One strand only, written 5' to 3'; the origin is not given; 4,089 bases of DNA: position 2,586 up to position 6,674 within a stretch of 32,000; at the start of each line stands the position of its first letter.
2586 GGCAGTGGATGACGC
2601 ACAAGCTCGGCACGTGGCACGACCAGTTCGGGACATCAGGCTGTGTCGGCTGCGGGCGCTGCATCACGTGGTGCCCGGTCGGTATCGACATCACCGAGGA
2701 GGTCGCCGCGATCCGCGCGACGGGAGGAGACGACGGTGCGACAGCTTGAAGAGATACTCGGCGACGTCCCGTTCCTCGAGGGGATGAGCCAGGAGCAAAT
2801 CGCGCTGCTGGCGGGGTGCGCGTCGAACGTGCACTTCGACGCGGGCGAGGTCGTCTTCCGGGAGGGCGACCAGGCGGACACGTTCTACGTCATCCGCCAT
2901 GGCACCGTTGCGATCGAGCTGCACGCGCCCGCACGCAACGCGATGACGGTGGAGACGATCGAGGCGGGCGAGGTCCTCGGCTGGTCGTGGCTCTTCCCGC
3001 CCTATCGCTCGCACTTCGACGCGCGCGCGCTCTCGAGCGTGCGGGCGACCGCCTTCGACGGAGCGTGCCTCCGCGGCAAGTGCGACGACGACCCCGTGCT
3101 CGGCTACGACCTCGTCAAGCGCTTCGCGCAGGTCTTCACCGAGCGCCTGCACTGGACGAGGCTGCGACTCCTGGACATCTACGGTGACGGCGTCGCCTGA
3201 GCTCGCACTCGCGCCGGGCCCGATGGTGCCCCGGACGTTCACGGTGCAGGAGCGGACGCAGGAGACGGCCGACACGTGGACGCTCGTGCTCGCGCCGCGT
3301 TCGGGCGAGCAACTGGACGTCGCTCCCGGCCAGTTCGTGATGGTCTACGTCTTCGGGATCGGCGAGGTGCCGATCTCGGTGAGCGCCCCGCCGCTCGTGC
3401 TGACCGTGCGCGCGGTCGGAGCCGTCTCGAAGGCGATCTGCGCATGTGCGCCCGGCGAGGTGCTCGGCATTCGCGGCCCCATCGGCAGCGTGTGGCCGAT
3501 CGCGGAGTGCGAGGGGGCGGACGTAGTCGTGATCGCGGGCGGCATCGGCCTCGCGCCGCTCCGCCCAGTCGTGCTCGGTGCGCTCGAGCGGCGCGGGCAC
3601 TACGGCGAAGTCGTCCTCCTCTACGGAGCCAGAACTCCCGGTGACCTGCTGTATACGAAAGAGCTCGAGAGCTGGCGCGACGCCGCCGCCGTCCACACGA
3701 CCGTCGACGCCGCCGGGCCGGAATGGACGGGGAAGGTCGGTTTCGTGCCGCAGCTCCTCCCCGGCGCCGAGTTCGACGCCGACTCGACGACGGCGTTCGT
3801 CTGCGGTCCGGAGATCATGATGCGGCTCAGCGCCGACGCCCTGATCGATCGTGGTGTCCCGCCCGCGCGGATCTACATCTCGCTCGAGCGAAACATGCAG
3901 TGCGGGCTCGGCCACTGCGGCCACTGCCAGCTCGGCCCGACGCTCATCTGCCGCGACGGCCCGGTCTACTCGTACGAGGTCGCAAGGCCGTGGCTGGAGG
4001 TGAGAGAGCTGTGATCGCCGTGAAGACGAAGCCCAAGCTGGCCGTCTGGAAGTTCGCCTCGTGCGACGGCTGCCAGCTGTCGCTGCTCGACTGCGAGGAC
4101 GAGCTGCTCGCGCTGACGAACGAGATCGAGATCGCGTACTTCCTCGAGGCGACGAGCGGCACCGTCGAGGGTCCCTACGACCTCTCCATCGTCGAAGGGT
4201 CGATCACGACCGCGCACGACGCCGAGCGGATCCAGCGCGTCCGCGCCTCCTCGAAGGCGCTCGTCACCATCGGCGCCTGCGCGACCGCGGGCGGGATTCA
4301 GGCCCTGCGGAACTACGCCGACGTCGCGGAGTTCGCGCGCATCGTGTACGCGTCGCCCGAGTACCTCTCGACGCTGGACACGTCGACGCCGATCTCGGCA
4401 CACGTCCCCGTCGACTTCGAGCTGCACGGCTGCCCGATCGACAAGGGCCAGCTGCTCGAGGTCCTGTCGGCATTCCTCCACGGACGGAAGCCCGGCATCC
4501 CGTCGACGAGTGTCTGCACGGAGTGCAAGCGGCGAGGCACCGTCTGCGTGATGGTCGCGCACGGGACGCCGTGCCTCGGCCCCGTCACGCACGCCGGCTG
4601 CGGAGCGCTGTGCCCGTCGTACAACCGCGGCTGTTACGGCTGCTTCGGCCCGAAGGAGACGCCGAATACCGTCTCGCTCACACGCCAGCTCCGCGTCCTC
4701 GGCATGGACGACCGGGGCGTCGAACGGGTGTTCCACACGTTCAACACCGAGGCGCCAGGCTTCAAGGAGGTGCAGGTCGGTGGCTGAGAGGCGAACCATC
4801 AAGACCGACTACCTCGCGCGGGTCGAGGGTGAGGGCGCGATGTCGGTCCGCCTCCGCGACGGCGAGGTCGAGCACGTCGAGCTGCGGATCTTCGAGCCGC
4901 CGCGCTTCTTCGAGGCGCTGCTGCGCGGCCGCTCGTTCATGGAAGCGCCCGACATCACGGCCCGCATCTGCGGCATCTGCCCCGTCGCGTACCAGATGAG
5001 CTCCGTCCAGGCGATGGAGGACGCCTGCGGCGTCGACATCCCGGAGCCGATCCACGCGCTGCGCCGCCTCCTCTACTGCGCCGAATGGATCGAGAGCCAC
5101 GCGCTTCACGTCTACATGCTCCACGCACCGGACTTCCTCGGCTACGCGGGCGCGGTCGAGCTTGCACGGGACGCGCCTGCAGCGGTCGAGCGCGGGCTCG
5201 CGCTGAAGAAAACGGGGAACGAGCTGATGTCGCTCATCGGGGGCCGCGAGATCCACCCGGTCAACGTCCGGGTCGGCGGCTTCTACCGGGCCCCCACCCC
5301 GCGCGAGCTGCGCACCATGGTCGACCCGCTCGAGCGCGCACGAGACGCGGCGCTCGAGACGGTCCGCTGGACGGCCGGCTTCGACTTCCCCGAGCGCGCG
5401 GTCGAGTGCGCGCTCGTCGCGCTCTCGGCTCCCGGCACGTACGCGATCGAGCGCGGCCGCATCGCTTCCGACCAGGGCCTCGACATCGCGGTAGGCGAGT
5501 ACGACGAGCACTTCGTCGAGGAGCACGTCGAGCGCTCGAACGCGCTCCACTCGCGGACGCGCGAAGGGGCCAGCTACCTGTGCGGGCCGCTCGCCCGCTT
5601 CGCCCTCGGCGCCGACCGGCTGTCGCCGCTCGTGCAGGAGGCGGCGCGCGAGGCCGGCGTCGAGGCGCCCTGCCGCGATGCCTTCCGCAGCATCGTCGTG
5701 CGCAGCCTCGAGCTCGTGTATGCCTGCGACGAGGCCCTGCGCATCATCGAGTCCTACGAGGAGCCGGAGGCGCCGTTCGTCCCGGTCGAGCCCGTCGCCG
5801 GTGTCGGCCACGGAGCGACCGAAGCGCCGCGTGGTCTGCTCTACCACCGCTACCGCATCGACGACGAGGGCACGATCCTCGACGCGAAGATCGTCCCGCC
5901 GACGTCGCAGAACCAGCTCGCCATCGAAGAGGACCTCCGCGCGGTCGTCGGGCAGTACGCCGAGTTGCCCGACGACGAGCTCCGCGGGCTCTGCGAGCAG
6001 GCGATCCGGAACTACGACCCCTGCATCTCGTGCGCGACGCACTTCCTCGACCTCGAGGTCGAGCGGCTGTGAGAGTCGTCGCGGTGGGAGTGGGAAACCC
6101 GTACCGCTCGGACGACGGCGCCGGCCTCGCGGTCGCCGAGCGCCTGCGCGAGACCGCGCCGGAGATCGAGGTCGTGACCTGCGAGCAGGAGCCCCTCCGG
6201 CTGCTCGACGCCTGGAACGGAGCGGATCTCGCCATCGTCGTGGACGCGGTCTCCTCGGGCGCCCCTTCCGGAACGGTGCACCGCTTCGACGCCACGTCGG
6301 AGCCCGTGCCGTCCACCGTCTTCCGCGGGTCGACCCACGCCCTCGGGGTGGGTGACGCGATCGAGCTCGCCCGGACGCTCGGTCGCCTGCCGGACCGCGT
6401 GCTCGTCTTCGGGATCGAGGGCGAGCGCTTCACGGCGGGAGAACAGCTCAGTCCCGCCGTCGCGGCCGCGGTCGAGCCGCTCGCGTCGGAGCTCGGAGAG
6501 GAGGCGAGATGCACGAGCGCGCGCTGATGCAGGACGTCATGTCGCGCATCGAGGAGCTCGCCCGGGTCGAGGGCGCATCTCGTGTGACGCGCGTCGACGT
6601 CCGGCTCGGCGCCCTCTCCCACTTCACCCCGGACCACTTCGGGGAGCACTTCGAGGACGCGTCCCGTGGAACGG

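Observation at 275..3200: Adenylate cyclase next to a hydrogenase operon that carries an embedded HTH-less cNMP-binding protein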

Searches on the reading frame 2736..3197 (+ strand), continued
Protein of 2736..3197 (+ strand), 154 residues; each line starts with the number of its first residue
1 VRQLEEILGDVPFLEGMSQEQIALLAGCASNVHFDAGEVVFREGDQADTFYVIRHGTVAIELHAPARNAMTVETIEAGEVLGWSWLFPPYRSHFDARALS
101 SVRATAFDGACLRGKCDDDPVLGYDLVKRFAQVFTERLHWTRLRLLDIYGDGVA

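Call 81: find_encoding_contigs(protein=P0241, flank=7000, max_places=1)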
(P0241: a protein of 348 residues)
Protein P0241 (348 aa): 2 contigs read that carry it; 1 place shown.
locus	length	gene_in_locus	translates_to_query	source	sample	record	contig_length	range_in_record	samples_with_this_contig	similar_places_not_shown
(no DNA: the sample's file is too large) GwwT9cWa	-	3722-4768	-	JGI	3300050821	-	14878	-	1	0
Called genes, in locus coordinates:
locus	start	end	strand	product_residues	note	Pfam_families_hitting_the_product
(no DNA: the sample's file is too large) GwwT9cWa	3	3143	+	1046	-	?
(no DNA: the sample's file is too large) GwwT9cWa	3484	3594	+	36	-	-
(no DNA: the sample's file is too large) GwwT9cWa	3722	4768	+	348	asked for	PF00027:cNMP_binding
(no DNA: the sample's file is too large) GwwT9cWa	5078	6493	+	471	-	PF02321:OEP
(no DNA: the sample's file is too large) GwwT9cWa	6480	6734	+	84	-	-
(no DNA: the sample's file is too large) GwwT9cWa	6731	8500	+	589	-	PF19335:HMBD, PF25917:BSH_RND, PF25919:BSH_CusB, PF25973:BSH_CzcB, PF25869:3HB_CusB (weak), PF25954:Beta-barrel_RND_2, PF25975:CzcB_C, PF19335:HMBD, +3 more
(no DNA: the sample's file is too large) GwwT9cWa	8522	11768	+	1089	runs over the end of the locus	PF00873:ACR_tran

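Call 82: find_encoding_contigs(protein=P0391, flank=5000, max_places=1)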
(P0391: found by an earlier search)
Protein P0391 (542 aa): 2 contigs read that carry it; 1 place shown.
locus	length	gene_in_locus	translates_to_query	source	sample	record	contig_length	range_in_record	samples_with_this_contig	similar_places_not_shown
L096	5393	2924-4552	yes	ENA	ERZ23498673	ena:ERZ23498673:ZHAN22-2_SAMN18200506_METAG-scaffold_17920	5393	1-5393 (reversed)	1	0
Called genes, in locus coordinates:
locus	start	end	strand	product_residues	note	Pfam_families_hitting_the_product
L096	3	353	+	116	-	?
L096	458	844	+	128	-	-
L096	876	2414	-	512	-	PF01073:3Beta_HSD, PF01370:Epimerase, PF04321:RmlD_sub_bind, PF13460:NAD_binding_10 (faint), PF16363:GDP_Man_Dehyd, PF07993:NAD_binding_4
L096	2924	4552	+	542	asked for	PF13183:Fer4_8 (faint), PF12838:Fer4_7 (faint), PF13534:Fer4_17 (faint), PF17179:Fer4_22, PF25160:LdpA_Fe-S-bd (faint), PF13746:Fer4_18 (weak), PF00027:cNMP_binding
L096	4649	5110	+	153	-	PF00027:cNMP_binding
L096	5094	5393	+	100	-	?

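Call 91: find_homologous_proteins(query=P0372, max_evalue=1e-10)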
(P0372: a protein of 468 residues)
Query P0372 (468 aa): 7969 proteins with E <= 1e-10 among 8000 candidates; the best 120 are listed.
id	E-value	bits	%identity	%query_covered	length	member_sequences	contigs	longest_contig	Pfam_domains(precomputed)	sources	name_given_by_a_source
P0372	0.0e+0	1041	100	100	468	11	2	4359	PF00175.27,PF00027.36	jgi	-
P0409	3.0e-291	984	94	100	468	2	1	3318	PF00175.27,PF00027.36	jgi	-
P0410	2.5e-289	978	94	100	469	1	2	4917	PF00175.27,PF00027.36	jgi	jgi:NAD(P)H-flavin reductase/CRP-like cAMP-binding protein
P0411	7.1e-284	960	91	100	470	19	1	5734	PF00175.27,PF00027.36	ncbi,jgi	-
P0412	2.2e-280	948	100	91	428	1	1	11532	PF00175.27,PF00027.36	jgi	jgi:NAD(P)H-flavin reductase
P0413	2.1e-266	902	87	99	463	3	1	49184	PF00175.27,PF00027.36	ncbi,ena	-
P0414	4.1e-262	888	83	100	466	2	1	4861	PF00175.27,PF00027.36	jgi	jgi:NAD(P)H-flavin reductase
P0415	1.2e-259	880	83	100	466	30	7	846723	PF00175.27,PF00027.36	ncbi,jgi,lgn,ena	ncbi:MAG: cyclic nucleotide-binding domain-containing protein [Acidimicrobiales bacterium]|jgi:NAD(P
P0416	9.0e-259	877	84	100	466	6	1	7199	PF00175.27,PF00027.36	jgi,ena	-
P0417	4.9e-225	766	74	98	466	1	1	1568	PF00175.27,PF00027.36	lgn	-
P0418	1.9e-177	609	77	78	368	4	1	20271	PF00175.27,PF00027.36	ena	-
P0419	2.3e-172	592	85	68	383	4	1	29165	PF00175.27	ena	-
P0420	5.0e-169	581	49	97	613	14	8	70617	PF10418.15,PF00175.27,PF00027.36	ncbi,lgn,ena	-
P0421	5.8e-152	525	84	61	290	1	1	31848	PF00027.36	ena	-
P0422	2.4e-117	411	70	59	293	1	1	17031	-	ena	-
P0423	2.3e-116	407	86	47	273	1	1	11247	PF00027.36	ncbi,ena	-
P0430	8.4e-106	373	46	100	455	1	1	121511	PF00175.27,PF00027.36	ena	-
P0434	2.9e-105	371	44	98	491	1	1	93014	PF00175.27,PF00027.36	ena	-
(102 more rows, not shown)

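Call 94: find_encoding_contigs(protein=P0415, flank=6000, max_places=2)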
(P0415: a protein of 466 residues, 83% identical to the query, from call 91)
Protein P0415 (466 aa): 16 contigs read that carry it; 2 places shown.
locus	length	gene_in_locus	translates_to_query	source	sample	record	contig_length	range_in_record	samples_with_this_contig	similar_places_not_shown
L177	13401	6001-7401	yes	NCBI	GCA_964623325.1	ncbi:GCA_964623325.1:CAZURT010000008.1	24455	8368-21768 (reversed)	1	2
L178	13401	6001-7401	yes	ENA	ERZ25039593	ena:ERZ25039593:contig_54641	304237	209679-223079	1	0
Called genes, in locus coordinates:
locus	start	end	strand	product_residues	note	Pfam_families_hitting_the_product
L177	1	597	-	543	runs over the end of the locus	PF00496:SBP_bac_5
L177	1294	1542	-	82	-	-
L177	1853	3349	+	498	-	PF13360:PQQ_2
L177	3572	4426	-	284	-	PF00455:DeoRC, PF06026:Rib_5-P_isom_A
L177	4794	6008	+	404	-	PF13183:Fer4_8 (faint), PF13187:Fer4_9 (faint), PF13534:Fer4_17 (faint), PF12838:Fer4_7 (faint), PF13746:Fer4_18 (faint), PF12797:Fer4_2 (faint), PF13237:Fer4_10 (faint), PF17179:Fer4_22, +1 more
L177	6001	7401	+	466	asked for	PF00027:cNMP_binding, PF00175:NAD_binding_1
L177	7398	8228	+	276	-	PF01058:Oxidored_q6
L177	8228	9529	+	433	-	PF00374:NiFeSe_Hases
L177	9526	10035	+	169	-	PF01750:HycI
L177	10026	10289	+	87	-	PF01455:HupF_HypC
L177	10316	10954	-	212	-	-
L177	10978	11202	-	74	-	-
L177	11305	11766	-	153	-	-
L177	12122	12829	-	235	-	PF01643:Acyl-ACP_TE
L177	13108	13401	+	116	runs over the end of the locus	PF11255:DUF3054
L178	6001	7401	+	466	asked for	PF00027:cNMP_binding, PF00175:NAD_binding_1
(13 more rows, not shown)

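Call 95: find_encoding_contigs(protein=P0420, flank=6000, max_places=1)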
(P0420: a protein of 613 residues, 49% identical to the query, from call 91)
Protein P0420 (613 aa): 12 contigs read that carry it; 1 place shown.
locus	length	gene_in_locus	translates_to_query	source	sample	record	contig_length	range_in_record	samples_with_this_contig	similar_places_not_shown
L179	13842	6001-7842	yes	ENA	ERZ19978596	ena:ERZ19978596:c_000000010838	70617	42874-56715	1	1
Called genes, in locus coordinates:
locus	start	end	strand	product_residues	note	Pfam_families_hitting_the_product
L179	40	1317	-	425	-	PF07690:MFS_1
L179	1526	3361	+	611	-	PF00009:GTP_EFTU, PF01926:MMR_HSR1 (weak), PF22042:EF-G_D2, PF03144:GTP_EFTU_D2, PF00679:EFG_C, PF21018:BipA_C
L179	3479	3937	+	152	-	PF00856:SET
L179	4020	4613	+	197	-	PF13302:Acetyltransf_3, PF00583:Acetyltransf_1 (weak)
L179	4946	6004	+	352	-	PF13183:Fer4_8 (faint), PF12838:Fer4_7 (faint), PF13534:Fer4_17 (faint), PF13746:Fer4_18 (faint), PF13187:Fer4_9 (faint), PF14697:Fer4_21 (faint), PF25160:LdpA_Fe-S-bd (faint), PF17179:Fer4_22, +3 more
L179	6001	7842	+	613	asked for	PF00027:cNMP_binding, PF00175:NAD_binding_1, PF10418:DHODB_Fe-S_bind (weak)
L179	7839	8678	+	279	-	PF01058:Oxidored_q6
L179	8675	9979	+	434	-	PF00374:NiFeSe_Hases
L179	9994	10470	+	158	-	PF01750:HycI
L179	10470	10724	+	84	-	PF01455:HupF_HypC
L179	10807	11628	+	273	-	PF19927:DUF6390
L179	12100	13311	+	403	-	PF05977:MFS_3, PF07690:MFS_1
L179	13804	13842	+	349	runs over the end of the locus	PF00892:EamA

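Call 97: predict_structure(alignment_id=A5)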
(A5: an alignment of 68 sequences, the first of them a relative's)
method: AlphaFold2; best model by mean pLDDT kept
length: 468 residues; sequences in the alignment: 68
mean_pLDDT: 83.4   pTM: 0.63
mean pLDDT of the five models: 83.4, 81.3, 79.7, 79.4, 78.5
residues with pLDDT >= 90: 262; 70-90: 113; 50-70: 49; < 50: 44
segments of 3 or more residues with pLDDT < 50: 1-3, 152-180, 432-437, 447-449, 466-468
pLDDT, mean of each block of 10 residues (from residue 1): 62 91 94 96 92 95 79 89 80 90 96 93 85 70 61 46 38 42 73 97 97 88 91 89 87 90 96 91 92 95 95 95 95 96 95 98 94 92 93 93 85 94 75 49 53 75 54
secondary structure, 60 per line:
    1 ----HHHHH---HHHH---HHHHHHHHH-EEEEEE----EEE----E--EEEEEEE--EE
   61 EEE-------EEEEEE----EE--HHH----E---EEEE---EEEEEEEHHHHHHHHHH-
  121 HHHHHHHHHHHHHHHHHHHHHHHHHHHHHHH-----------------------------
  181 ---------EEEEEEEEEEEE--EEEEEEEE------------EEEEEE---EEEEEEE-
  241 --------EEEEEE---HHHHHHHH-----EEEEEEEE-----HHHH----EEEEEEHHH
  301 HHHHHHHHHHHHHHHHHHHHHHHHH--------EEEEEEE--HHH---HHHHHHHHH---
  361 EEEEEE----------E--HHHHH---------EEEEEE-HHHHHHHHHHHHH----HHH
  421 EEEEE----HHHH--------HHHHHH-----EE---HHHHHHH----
elements in order: H5-9 H13-16 H20-28 E30-35 E40-42 E50-56 E59-63 E71-76 E96-99 E103-109 H110-119 H121-151 E190-201 E204-211 E224-229 E233-239 E249-254 H258-265 E271-278 H284-287 E292-297 H298-325 E334-340 H349-357 E361-366 H380-384 E394-399 H401-413 E421-425 H430-433 H442-447 H458-464

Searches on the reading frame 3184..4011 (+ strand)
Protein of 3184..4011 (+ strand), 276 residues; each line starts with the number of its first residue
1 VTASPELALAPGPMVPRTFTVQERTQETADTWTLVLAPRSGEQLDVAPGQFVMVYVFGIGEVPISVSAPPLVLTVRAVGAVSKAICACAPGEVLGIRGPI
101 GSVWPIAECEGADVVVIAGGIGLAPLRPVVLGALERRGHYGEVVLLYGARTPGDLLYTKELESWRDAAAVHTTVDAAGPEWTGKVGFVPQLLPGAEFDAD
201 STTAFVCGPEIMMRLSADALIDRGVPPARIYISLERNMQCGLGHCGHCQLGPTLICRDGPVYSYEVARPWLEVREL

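Call 3: search_protein_families(library=pfam, proteins=[window:3184-4011:+], max_evalue=0.01)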
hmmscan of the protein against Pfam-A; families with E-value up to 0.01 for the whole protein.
window:3184-4011:+ (276 aa): 3 families
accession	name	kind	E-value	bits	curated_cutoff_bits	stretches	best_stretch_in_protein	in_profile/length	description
PF00175.26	NAD_binding_1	-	1e-15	58.8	22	1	117-215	2-106/109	Oxidoreductase NAD-binding domain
PF10418.14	DHODB_Fe-S_bind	-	1e-07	32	23.9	1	235-265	1-38/41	Iron-sulfur cluster binding domain of dihydroorotate dehydrogenase B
PF00970.30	FAD_binding_6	-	0.00056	20.6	21.1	0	19-103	2-97/99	Oxidoreductase FAD-binding domain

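Call 6: search_protein_families(library=ncbifam, proteins=[window:3184-4011:+], max_evalue=0.001)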
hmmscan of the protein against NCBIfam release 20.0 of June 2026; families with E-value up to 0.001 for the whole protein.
window:3184-4011:+ (276 aa): 26 families (the best 25 are shown)
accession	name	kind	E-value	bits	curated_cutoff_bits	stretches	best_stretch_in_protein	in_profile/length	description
NF006220.0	PRK08345.1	subfamily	1.3e-58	198.6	395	1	39-264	36-284/294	cytochrome-c3 hydrogenase subunit gamma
TIGR02911.1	sulfite_red_B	equivalog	5.1e-51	173.3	288.6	1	15-268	4-257/261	anaerobic sulfite reductase subunit AsrB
NF040830.1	sulfhyd_ShyC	equivalog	6.6e-51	173.2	600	1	35-265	28-279/288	NAD(P)-dependent hydrogenase/sulfhydrogenase 2 subunit gamma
NF040835.1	sulfhyd_HydG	equivalog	9.2e-51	172.8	650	1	38-264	42-281/292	NADPH-dependent hydrogenase/sulfhydrogenase 1 subunit gamma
NF000796.0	PRK00054.1-1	equivalog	8.8e-49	166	224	1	15-265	2-233/254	dihydroorotate dehydrogenase electron transfer subunit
NF000798.0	PRK00054.1-3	equivalog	1.3e-19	70.8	219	1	42-263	27-238/244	dihydroorotate dehydrogenase electron transfer subunit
NF000799.0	PRK00054.1-4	equivalog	1.3e-19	70.3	314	1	19-263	7-252/258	dihydroorotate dehydrogenase electron transfer subunit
NF004862.0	PRK06222.1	subfamily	5.6e-18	65.4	220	1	33-262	17-243/281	sulfide/dihydroorotate dehydrogenase-like FAD/NAD-binding protein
NF009414.0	PRK12778.1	equivalog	6.9e-17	61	1103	1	45-262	27-243/752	bifunctional dihydroorotate dehydrogenase B NAD binding subunit/NADPH-dependent glutamate synthase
NF040810.1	BenC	equivalog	2.8e-16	59.6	430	1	20-231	108-326/333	benzoate 1,2-dioxygenase electron transfer component BenC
TIGR01941.1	nqrF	equivalog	1e-13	51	295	1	63-231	224-399/405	NADH:ubiquinone reductase (Na(+)-transporting) subunit F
NF045803.1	MethMoxFADbindMmoC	equivalog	6.8e-13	48.1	500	1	77-232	179-337/343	aromatic/alkene monooxygenase hydroxylase FAD-binding subunit MmoC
NF008822.0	PRK11872.1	equivalog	2.4e-12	46.5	402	1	40-232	131-332/341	anthranilate 1,2-dioxygenase electron transfer component AntC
NF000797.0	PRK00054.1-2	equivalog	3.4e-12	46.2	270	1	80-262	84-260/267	dihydroorotate dehydrogenase electron transfer subunit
NF058606.1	GlBtMonoRdsGbcB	equivalog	1e-10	41.1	500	1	72-224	77-236/362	glycine betaine monooxygenase reductase subunit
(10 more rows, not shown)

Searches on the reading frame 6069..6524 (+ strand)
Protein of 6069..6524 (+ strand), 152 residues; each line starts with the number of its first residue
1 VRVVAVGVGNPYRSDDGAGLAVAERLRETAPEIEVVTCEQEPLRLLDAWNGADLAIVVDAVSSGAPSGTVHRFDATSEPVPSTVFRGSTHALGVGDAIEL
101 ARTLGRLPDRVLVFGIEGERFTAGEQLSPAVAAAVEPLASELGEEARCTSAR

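Call 3: search_protein_families(library=pfam, proteins=[window:6069-6524:+], max_evalue=0.01)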
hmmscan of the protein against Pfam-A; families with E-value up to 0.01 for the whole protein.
window:6069-6524:+ (152 aa): 1 family
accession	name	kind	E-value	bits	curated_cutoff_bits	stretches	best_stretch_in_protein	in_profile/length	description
PF01750.23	HycI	-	3.8e-12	46.6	23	1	23-141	4-126/130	Hydrogenase maturation protease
